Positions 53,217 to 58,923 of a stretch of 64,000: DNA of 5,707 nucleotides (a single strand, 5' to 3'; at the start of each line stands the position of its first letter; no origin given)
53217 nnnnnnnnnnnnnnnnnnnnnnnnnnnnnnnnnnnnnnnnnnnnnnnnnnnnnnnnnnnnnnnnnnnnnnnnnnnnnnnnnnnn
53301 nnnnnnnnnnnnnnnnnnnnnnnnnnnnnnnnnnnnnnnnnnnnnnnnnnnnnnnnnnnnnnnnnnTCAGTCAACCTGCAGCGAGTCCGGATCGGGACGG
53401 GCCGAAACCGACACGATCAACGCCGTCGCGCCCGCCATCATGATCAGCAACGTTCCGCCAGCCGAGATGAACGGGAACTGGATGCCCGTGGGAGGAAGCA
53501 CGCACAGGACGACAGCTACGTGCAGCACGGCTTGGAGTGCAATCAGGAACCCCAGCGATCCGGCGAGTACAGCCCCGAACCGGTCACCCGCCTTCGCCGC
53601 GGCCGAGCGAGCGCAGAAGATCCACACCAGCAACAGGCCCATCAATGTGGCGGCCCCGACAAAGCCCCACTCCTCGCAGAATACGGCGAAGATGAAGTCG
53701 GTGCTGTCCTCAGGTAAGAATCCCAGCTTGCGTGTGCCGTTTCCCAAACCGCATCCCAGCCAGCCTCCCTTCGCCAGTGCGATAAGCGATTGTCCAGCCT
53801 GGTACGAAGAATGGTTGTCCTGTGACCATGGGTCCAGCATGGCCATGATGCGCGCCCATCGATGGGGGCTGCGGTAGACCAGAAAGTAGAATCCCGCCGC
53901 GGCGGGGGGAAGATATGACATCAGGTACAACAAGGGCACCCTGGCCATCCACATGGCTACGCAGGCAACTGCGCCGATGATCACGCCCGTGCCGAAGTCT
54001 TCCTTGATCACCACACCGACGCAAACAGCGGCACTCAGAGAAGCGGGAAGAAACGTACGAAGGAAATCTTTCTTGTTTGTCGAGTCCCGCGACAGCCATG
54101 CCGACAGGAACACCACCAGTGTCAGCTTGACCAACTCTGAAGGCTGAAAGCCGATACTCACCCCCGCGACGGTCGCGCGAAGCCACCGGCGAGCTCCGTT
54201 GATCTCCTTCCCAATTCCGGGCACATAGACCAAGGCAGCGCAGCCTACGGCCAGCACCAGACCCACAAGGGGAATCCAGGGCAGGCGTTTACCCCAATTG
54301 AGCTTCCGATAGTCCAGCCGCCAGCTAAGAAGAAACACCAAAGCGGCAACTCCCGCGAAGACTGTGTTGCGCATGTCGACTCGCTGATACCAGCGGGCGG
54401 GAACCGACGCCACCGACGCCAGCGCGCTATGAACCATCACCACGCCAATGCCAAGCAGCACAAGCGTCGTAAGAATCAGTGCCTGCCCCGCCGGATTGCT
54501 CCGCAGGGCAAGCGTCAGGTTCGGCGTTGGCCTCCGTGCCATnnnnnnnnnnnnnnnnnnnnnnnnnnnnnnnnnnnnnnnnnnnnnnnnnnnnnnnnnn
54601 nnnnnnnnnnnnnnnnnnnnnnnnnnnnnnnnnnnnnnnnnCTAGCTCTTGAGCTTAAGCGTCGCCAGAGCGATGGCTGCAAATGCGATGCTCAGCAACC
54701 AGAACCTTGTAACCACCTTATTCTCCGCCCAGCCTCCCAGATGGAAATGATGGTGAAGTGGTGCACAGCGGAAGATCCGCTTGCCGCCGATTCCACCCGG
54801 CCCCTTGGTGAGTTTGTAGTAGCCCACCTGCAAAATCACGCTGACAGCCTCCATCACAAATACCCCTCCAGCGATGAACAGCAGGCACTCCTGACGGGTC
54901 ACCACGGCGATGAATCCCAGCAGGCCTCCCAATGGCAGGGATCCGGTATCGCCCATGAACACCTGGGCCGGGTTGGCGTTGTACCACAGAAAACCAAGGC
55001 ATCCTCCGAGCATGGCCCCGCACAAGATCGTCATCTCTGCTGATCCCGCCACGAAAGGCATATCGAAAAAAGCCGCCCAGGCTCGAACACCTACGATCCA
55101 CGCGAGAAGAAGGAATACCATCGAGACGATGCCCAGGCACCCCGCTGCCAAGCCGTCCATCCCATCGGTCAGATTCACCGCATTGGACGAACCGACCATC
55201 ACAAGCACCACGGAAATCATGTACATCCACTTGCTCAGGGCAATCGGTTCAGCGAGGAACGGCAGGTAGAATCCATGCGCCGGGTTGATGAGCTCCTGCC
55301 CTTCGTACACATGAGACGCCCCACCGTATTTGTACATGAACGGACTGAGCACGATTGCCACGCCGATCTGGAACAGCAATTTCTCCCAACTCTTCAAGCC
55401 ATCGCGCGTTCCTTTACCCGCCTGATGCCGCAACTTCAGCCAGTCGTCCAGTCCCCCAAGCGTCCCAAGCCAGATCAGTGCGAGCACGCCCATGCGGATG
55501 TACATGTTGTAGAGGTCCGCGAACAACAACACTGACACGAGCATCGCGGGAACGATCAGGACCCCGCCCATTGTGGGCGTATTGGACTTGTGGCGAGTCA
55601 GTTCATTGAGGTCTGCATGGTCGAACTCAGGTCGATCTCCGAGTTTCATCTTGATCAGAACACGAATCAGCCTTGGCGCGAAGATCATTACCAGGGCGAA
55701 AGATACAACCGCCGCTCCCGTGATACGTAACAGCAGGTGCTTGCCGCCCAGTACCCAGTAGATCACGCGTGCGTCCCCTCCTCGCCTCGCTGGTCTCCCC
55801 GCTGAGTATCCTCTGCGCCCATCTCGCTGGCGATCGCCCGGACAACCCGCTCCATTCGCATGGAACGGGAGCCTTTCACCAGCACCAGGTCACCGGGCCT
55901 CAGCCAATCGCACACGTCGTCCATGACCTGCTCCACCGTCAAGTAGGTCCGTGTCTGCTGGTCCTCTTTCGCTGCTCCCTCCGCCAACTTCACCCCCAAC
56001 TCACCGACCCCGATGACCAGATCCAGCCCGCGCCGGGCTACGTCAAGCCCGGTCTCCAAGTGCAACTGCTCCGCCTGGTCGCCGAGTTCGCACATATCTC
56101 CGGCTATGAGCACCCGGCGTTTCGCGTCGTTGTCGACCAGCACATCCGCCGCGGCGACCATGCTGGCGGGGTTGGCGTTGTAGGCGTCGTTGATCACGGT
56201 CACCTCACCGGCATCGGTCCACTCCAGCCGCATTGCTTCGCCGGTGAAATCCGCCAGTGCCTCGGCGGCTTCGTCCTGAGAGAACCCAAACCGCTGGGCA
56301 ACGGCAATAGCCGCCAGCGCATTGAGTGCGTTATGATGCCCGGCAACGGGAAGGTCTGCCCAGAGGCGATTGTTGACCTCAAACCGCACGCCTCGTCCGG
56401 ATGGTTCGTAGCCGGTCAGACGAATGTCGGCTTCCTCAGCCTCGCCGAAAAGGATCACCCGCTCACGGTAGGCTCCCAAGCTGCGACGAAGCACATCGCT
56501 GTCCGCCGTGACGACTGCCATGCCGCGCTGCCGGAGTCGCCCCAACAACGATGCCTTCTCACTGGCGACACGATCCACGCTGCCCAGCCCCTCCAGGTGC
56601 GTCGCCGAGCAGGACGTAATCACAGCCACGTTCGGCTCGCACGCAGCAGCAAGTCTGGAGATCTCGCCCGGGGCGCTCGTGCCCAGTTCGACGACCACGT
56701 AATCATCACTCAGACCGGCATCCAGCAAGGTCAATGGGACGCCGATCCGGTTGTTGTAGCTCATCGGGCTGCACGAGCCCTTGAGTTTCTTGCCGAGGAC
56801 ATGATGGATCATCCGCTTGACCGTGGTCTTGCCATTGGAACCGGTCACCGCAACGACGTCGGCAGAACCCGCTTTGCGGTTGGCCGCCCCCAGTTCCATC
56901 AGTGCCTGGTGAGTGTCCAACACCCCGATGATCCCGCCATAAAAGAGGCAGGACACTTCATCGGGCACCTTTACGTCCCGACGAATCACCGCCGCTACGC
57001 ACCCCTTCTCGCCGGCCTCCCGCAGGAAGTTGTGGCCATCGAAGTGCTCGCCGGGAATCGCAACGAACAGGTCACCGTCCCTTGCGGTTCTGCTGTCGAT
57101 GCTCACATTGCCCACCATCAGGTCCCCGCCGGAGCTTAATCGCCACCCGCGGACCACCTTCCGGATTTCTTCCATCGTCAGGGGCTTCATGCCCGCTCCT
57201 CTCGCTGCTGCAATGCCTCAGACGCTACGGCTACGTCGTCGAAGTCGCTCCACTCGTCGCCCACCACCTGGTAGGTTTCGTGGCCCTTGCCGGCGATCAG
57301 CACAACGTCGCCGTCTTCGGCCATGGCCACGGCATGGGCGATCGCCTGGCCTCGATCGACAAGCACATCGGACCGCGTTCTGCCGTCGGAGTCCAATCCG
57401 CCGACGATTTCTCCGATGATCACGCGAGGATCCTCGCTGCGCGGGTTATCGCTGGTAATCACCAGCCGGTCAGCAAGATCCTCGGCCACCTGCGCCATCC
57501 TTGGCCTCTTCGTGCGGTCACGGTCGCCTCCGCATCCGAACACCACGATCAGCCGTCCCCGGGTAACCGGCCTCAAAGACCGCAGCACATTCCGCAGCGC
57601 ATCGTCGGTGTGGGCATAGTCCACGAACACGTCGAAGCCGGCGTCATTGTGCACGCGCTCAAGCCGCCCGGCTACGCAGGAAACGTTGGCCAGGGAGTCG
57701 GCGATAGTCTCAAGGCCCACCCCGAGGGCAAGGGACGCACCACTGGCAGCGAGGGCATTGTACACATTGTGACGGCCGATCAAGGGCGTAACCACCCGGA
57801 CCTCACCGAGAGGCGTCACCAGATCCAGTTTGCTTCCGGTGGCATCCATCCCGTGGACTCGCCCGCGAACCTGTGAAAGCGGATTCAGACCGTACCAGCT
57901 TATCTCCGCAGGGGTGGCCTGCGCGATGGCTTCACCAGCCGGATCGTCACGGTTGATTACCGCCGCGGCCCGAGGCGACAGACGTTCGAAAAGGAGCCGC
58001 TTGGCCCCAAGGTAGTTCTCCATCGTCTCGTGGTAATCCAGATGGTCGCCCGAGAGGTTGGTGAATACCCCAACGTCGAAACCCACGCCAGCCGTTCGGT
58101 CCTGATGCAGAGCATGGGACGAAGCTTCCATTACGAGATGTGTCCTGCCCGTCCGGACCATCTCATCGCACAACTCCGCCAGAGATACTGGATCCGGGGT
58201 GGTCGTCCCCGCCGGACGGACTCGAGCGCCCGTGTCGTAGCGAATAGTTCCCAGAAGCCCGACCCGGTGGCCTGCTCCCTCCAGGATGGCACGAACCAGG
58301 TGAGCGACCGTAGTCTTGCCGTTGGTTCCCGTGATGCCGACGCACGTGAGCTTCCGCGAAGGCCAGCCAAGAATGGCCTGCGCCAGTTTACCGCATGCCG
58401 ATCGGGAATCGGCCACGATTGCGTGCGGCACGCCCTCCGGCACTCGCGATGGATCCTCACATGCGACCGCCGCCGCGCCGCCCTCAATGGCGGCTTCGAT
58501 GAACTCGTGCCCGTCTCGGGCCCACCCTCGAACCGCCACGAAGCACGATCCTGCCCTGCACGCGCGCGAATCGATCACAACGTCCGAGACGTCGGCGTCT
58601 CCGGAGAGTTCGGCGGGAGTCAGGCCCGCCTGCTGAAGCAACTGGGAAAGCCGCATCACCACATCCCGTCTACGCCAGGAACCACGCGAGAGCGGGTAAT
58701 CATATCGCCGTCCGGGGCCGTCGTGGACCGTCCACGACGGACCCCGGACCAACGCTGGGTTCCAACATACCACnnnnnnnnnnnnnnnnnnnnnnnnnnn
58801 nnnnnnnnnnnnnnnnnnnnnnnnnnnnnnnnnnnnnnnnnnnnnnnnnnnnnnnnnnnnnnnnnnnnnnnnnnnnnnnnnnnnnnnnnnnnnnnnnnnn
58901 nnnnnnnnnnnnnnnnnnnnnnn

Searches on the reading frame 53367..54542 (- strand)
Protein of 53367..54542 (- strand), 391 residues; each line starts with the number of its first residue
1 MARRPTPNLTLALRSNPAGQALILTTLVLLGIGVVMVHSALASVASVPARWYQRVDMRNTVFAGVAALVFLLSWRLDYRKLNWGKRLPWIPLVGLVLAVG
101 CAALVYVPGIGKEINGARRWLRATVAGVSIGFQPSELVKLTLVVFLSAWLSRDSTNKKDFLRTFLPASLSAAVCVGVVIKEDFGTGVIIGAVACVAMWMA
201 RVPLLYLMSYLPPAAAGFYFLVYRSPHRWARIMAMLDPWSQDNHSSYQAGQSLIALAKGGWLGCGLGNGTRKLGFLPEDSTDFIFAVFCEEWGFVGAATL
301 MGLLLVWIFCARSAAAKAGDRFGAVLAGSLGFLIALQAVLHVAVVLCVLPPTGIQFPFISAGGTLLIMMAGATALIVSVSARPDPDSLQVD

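Call 4: search_protein_families(library=pfam, proteins=[window:53367-54542:-])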
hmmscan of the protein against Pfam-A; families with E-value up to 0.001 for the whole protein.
window:53367-54542:- (391 aa): 1 family
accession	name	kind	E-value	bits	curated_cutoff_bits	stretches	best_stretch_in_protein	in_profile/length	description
PF01098.24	FTSW_RODA_SPOVE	-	2.4e-77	260.8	26.4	1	21-381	2-352/356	Cell cycle protein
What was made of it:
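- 53367..54542 (-): ftsW (upstream neighbour). PF01098 E=2.4e-77 (call 4)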

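Call 51: find_related_loci(query=A4, collection=metagenome_contigs, flank=6000)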
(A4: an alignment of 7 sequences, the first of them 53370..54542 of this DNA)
Query A4 (391 aa) in metagenome_contigs; peptide patterns used: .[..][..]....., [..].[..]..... (x = any residue, [..] = any of these).
600 stretches matched a pattern (row limit reached: there are more); 449 encode a relative of the query (tblastn E <= 1e-3); the best 80 are kept; 80 distinct loci.
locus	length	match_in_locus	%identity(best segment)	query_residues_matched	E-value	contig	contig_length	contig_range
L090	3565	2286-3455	59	4-391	1e-146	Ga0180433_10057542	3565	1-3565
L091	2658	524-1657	59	3-383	4e-146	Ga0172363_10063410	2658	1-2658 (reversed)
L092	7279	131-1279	61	1-384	3e-138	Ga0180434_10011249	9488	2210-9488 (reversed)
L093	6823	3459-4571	55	11-382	3e-130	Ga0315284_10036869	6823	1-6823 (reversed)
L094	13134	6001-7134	56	1-381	2e-126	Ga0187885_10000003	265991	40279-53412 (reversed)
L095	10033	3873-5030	54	11-387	1e-125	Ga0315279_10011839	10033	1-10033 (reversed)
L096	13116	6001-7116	58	10-382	8e-126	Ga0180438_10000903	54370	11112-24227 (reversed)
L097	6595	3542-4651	57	13-382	2e-122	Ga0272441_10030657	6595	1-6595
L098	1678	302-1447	56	1-382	1e-131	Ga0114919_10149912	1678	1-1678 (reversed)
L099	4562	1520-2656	53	9-388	5e-123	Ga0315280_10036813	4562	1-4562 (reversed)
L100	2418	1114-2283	55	1-387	4e-128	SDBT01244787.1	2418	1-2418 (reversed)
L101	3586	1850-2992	57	1-382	5e-123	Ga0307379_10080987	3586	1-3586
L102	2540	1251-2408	53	1-386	1e-125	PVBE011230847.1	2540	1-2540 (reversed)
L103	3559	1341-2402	56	11-363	2e-122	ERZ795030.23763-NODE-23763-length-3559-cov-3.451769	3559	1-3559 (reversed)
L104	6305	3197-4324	54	6-382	3e-119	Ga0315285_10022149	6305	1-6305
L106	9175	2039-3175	53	1-382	1e-117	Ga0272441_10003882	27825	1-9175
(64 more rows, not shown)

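Call 57: search_protein_families(library=pfam, proteins=[L106:4142-5377:+, L106:5377-6009:+, L094:7273-8586:+, L094:8648-9775:+, L094:9828-11342:+, L091:1516-2646:-], max_evalue=0.0001)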
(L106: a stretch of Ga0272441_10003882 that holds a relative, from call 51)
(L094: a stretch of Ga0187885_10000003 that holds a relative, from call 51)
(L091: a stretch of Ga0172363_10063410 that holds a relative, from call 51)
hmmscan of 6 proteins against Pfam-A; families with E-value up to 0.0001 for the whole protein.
L106:4142-5377:+ (412 aa): 3 families
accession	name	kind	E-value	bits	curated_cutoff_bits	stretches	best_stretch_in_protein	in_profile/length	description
PF13304.12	AAA_21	-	3.6e-35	122.9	27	1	57-348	2-303/304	AAA domain, putative AbiEii toxin, Type IV TA system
PF13175.12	AAA_15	-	4.4e-12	46.7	32.1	1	306-347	332-373/374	AAA ATPase domain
PF13555.12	AAA_29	-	3.4e-06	27.2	27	1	37-74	4-42/61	P-loop containing region of AAA domain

L106:5377-6009:+ (211 aa): 0 families

L094:7273-8586:+ (438 aa): 3 families
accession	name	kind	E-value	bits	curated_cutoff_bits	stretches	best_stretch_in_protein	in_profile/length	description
PF02894.22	GFO_IDH_MocA_C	-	3.1e-20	73.4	22.9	1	151-427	1-216/218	Oxidoreductase family, C-terminal alpha/beta domain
PF01408.29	GFO_IDH_MocA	-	2e-16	61.2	24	1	12-139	2-120/120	Oxidoreductase family, NAD-binding Rossmann fold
PF22725.1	GFO_IDH_MocA_C3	-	7.8e-13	48.9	27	1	149-330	3-124/124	GFO/IDH/MocA C-terminal domain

L094:8648-9775:+ (376 aa): 1 family
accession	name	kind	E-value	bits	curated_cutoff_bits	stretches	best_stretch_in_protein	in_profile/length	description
PF01208.23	URO-D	-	3e-08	33.5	23.9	1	123-357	96-331/346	Uroporphyrinogen decarboxylase (URO-D)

L094:9828-11342:+ (505 aa): 5 families
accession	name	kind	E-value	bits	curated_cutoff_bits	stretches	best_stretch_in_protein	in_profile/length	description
PF07676.18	PD40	-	1e-27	95.8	20.9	0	138-154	12-28/38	WD40-like Beta Propeller Repeat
PF02897.21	Peptidase_S9_N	-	5.3e-12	45.6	24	0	154-198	103-148/414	Prolyl oligopeptidase, N-terminal beta-propeller domain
PF00400.38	WD40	-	1.4e-08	35.4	27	0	98-121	14-36/39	WD domain, G-beta repeat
PF23763.2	Beta-barrel_GLAA-B_I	-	1.8e-05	25.3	28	0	207-235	37-65/95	GLAA-B beta-barrel domain I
PF00930.27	DPPIV_N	-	5.2e-05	22.6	22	0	399-422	100-123/354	Dipeptidyl peptidase IV (DPP IV) N-terminal region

L091:1516-2646:- (376 aa): 0 families
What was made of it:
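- Other cargo found at this junction: an AAA_21 module, and GFO/IDH/MocA + URO-D-like + PD40 genes (call 57).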

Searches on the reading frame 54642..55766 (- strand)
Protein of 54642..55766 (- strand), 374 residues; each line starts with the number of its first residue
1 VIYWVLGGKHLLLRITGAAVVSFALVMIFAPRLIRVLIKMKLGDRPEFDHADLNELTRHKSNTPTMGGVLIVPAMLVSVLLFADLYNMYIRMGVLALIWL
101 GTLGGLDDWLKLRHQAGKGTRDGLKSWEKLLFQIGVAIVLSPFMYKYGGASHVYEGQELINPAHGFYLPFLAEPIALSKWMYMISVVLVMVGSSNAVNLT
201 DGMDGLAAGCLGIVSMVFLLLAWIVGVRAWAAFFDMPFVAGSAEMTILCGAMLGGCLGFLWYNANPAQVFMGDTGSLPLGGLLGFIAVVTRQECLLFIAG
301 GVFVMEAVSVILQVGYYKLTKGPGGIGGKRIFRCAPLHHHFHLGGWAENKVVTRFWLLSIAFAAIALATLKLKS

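Call 4: search_protein_families(library=pfam, proteins=[window:54642-55766:-])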
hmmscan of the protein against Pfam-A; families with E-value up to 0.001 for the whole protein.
window:54642-55766:- (374 aa): 2 families
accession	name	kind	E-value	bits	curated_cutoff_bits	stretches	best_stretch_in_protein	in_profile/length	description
PF00953.26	Glycos_transf_4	-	1.4e-31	110.1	27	1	94-289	5-158/160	Glycosyl transferase family 4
PF10555.14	MraY_sig1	-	8.4e-06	25.4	20.1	1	60-72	1-13/13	Phospho-N-acetylmuramoyl-pentapeptide-transferase signature 1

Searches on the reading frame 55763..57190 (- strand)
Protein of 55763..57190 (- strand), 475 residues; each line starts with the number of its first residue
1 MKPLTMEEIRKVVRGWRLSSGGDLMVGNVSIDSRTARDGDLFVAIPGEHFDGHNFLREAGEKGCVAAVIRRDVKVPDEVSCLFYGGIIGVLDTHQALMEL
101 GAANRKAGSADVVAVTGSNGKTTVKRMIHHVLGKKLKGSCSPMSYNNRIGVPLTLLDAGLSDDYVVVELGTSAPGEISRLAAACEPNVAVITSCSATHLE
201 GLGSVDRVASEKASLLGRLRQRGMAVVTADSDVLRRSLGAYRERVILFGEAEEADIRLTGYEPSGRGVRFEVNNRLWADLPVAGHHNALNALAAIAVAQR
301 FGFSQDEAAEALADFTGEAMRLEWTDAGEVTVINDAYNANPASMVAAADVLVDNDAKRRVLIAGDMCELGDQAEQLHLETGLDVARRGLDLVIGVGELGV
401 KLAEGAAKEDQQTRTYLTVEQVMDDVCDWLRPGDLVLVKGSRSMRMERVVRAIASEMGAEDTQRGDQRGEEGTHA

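Call 4: search_protein_families(library=pfam, proteins=[window:55763-57190:-])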
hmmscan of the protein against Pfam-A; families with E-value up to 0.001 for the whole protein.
window:55763-57190:- (475 aa): 3 families
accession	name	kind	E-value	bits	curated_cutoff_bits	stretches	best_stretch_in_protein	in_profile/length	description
PF08245.18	Mur_ligase_M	-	4.9e-38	131.5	24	1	115-298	1-200/200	Mur ligase middle domain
PF02875.26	Mur_ligase_C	-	8e-19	69.2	28.4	1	320-442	1-127/127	Mur ligase, glutamate ligase domain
PF01225.30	Mur_ligase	-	3.7e-07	30.8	21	1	28-75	4-56/95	Mur ligase family, catalytic domain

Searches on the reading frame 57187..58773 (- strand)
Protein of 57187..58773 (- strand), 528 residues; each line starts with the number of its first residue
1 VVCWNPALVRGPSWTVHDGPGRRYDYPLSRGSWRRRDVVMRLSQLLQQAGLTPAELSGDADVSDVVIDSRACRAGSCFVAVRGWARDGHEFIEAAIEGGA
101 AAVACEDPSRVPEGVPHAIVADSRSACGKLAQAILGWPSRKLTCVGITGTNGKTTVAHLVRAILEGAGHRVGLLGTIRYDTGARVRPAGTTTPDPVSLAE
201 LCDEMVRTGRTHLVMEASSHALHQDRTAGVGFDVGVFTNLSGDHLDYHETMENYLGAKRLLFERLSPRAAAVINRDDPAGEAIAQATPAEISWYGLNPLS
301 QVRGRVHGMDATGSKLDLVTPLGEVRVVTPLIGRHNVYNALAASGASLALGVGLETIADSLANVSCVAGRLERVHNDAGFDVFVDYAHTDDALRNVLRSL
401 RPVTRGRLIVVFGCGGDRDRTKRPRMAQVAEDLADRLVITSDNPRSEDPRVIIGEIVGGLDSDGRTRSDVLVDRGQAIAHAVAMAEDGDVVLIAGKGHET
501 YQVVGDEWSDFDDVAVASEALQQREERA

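Call 4: search_protein_families(library=pfam, proteins=[window:57187-58773:-])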
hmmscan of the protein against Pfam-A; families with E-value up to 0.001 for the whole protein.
window:57187-58773:- (528 aa): 3 families
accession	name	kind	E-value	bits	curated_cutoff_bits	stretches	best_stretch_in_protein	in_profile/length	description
PF08245.18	Mur_ligase_M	-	7.9e-53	179.8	24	1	147-346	1-199/200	Mur ligase middle domain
PF02875.26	Mur_ligase_C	-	9.2e-34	117.4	28.4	1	369-497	1-127/127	Mur ligase, glutamate ligase domain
PF01225.30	Mur_ligase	-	2.2e-08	34.8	21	1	64-121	4-81/95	Mur ligase family, catalytic domain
